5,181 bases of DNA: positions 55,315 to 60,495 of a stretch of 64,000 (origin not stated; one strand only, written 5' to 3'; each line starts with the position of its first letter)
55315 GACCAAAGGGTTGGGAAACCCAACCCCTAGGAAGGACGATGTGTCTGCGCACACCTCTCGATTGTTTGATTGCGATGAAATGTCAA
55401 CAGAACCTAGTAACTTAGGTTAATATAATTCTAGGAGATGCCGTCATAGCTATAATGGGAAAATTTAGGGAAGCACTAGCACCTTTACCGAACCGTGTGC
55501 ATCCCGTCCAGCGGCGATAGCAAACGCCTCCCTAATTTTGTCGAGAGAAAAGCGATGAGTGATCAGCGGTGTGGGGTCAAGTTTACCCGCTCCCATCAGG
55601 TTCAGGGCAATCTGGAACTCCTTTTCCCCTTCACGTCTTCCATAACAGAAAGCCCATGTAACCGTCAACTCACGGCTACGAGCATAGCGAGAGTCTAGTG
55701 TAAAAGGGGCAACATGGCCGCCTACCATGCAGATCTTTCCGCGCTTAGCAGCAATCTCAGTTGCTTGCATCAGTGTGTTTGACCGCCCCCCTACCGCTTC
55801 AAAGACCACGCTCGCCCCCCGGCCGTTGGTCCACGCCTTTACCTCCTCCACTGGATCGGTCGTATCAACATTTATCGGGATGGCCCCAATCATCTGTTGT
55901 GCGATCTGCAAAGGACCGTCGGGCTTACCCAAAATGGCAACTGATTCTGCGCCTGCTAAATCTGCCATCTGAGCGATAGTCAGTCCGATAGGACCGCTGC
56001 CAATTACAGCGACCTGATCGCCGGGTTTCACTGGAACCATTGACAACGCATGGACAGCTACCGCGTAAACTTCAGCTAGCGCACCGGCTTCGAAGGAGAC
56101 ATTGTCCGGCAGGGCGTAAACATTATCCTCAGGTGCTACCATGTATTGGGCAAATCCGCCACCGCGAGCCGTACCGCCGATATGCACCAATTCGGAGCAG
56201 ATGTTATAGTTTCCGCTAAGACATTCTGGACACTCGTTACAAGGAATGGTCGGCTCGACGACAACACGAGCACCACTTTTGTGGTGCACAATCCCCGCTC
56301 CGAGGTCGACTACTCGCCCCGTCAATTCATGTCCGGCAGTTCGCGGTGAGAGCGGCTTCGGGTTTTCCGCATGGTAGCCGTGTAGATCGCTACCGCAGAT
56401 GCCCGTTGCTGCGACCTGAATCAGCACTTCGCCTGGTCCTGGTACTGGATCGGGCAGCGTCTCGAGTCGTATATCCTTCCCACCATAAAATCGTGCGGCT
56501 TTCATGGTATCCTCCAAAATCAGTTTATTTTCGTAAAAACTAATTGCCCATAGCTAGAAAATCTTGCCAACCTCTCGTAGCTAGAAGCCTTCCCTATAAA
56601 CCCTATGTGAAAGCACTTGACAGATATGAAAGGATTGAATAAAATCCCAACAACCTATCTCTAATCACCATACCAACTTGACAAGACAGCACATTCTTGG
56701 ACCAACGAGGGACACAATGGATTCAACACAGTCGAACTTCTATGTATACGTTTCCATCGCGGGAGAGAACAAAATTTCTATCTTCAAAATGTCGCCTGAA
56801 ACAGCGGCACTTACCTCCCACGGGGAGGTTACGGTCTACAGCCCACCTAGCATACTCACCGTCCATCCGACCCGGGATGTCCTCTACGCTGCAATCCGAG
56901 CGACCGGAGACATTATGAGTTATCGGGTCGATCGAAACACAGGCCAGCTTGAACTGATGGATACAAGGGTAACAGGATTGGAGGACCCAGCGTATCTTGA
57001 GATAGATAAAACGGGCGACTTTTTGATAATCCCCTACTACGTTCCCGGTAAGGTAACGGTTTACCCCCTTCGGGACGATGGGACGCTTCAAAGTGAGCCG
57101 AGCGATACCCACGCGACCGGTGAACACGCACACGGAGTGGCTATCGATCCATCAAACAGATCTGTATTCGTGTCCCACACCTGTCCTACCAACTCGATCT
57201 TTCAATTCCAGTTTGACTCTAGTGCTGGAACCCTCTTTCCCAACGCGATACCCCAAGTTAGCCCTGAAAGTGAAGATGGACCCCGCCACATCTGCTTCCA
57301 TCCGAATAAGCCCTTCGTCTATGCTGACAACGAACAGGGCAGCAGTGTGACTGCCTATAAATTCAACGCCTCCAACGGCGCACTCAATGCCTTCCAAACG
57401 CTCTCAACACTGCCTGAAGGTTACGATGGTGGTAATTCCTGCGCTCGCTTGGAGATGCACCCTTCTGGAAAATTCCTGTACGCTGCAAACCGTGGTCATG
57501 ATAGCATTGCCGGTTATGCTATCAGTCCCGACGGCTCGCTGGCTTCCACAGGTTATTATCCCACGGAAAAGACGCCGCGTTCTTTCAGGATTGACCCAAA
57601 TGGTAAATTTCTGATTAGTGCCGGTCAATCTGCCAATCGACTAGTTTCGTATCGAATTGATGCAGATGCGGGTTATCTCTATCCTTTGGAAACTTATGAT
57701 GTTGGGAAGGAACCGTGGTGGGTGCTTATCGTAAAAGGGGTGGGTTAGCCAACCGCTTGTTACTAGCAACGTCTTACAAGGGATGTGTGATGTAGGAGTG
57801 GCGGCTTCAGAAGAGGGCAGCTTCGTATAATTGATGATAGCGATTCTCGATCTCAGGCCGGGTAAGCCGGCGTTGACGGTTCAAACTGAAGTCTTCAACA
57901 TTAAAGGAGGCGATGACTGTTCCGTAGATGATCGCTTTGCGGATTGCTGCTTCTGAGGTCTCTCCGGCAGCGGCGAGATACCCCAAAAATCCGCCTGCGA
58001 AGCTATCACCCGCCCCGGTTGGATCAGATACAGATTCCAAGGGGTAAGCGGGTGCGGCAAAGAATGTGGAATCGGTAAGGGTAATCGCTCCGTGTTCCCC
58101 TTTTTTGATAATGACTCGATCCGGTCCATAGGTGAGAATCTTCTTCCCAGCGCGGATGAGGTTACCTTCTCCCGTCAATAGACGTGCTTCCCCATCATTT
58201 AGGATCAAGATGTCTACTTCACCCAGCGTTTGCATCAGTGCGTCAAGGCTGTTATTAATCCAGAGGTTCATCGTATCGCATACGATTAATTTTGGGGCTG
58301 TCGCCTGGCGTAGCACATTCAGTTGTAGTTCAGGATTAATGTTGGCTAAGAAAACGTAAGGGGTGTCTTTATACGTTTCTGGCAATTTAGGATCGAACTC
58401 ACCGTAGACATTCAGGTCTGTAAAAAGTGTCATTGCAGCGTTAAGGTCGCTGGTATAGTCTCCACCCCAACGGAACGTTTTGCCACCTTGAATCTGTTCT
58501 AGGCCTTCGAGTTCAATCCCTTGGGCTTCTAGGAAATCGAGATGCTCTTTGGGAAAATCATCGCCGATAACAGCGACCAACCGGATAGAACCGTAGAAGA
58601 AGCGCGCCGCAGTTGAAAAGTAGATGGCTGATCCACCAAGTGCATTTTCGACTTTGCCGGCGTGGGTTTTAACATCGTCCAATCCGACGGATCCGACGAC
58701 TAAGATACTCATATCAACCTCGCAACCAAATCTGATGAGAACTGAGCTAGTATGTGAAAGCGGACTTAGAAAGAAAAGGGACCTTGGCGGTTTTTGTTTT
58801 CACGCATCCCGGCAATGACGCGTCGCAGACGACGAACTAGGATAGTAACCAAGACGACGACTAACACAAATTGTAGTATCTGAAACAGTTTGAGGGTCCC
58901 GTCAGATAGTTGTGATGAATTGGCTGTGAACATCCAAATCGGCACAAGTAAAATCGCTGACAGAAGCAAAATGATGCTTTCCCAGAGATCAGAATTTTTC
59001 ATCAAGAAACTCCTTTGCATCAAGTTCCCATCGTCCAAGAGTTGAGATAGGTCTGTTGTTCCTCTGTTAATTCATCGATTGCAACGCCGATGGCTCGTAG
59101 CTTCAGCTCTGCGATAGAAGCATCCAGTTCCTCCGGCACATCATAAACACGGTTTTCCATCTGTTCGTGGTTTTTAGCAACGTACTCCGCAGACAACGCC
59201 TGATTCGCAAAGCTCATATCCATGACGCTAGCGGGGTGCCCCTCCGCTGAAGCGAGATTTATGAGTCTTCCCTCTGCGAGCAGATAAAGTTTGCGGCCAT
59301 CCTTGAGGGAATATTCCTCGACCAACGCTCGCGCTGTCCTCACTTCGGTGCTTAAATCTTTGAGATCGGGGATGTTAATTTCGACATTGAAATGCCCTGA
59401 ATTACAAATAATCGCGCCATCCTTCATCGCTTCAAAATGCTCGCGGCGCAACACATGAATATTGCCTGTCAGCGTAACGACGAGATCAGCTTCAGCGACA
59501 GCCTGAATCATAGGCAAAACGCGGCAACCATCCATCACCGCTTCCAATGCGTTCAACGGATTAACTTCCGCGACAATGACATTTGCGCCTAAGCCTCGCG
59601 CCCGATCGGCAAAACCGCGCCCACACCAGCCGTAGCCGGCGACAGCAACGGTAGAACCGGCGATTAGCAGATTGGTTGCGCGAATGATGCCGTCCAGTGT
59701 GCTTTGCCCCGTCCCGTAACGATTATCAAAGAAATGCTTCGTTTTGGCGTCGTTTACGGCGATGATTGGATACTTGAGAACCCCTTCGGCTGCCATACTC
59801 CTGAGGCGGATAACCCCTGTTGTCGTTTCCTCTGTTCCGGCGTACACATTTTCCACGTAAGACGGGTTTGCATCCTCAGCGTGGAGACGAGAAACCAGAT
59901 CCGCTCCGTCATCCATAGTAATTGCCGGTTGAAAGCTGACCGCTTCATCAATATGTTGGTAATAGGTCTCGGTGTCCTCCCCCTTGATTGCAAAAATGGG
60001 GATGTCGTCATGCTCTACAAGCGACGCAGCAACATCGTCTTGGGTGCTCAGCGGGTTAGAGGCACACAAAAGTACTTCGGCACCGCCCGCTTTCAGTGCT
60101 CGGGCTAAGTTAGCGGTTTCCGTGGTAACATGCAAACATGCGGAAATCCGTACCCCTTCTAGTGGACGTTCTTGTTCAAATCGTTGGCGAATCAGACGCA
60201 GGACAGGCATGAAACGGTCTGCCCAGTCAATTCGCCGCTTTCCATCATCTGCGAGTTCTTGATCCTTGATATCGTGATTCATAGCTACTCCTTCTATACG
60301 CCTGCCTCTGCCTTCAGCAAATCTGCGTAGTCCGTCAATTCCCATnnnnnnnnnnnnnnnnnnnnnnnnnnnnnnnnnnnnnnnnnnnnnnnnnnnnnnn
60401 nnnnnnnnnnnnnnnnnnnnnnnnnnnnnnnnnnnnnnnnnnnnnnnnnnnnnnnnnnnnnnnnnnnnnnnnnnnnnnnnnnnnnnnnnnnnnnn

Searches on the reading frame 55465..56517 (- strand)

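Call 67: search_protein_families(library=pfam, proteins=[window:55465-56517:-], max_evalue=0.0001)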
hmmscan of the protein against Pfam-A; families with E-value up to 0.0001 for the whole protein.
window:55465-56517:- (350 aa): 4 families
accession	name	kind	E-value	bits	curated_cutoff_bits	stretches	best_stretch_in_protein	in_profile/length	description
PF08240.17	ADH_N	-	2.3e-28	98.9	23.5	1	27-138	1-104/104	Alcohol dehydrogenase GroES-like domain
PF00107.32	ADH_zinc_N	-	3e-15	56.7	31.8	1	176-303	1-122/129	Zinc-binding dehydrogenase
PF13602.12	ADH_zinc_N_2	-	2.3e-11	45.2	27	1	219-342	10-130/134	Zinc-binding dehydrogenase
PF16912.11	Glu_dehyd_C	-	5.6e-07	29.7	34.9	1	167-334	32-200/211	Glucose dehydrogenase C-terminus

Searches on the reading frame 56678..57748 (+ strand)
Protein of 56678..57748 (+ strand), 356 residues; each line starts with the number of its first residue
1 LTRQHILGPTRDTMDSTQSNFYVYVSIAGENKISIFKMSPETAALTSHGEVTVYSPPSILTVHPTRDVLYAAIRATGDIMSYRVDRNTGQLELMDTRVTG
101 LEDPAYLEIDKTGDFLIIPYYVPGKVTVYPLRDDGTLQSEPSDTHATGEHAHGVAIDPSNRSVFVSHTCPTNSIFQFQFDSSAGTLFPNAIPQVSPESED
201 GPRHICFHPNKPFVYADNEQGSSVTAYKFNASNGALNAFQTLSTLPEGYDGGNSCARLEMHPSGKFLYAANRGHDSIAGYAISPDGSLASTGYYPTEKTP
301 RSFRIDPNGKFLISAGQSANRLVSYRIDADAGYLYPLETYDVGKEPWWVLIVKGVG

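Call 67: search_protein_families(library=pfam, proteins=[window:56678-57748:+], max_evalue=0.0001)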
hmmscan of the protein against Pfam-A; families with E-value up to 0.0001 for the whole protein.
window:56678-57748:+ (356 aa): 1 family
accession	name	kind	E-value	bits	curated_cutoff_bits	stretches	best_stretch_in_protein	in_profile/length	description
PF10282.15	Lactonase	-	1e-76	258.8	21.7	1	29-350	11-343/344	Lactonase, 7-bladed beta-propeller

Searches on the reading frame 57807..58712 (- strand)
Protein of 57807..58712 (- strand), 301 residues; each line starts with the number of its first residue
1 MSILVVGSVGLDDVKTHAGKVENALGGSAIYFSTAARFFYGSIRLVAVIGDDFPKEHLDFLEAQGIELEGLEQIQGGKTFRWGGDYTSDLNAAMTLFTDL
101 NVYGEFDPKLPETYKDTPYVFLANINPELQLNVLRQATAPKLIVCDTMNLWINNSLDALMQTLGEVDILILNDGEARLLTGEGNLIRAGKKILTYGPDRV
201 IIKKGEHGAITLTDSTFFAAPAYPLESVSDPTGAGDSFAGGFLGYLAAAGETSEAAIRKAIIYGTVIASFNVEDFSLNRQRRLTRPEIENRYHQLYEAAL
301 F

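Call 67: search_protein_families(library=pfam, proteins=[window:57807-58712:-], max_evalue=0.0001)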
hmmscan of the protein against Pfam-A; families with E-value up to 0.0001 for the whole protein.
window:57807-58712:- (301 aa): 1 family
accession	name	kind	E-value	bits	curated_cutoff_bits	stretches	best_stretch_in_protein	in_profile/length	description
PF00294.29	PfkB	-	9.1e-26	91.3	25.8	1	12-275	23-293/302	pfkB family carbohydrate kinase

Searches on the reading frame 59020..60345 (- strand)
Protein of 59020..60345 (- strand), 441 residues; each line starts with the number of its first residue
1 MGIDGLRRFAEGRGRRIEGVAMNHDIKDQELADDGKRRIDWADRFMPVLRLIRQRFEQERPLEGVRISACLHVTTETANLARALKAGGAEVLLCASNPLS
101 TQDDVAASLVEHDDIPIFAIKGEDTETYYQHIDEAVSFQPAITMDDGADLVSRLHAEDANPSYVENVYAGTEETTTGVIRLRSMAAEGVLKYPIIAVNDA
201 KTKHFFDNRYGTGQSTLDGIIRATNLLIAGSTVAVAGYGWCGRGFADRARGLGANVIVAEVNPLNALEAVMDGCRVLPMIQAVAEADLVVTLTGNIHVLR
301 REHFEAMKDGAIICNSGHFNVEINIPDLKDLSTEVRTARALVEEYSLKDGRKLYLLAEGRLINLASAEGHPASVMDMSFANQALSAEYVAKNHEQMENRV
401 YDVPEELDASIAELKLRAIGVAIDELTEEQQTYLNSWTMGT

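Call 67: search_protein_families(library=pfam, proteins=[window:59020-60345:-], max_evalue=0.0001)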
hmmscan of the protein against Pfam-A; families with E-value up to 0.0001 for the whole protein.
window:59020-60345:- (441 aa): 4 families
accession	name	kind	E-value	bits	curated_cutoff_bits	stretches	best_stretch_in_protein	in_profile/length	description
PF05221.23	AdoHcyase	-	4.7e-60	203.7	25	2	24-156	2-138/299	S-adenosyl-L-homocysteine hydrolase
PF00670.27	AdoHcyase_NAD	-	2.7e-50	171.1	27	1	208-368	1-161/162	S-adenosyl-L-homocysteine hydrolase, NAD binding domain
PF02826.25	2-Hacid_dh_C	-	5e-11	42.7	25.1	1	227-317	33-127/178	D-isomer specific 2-hydroxyacid dehydrogenase, NAD binding domain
PF07991.19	KARI_N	-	6.7e-08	32.7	20.6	1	228-324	2-102/165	Acetohydroxy acid isomeroreductase, NADPH-binding domain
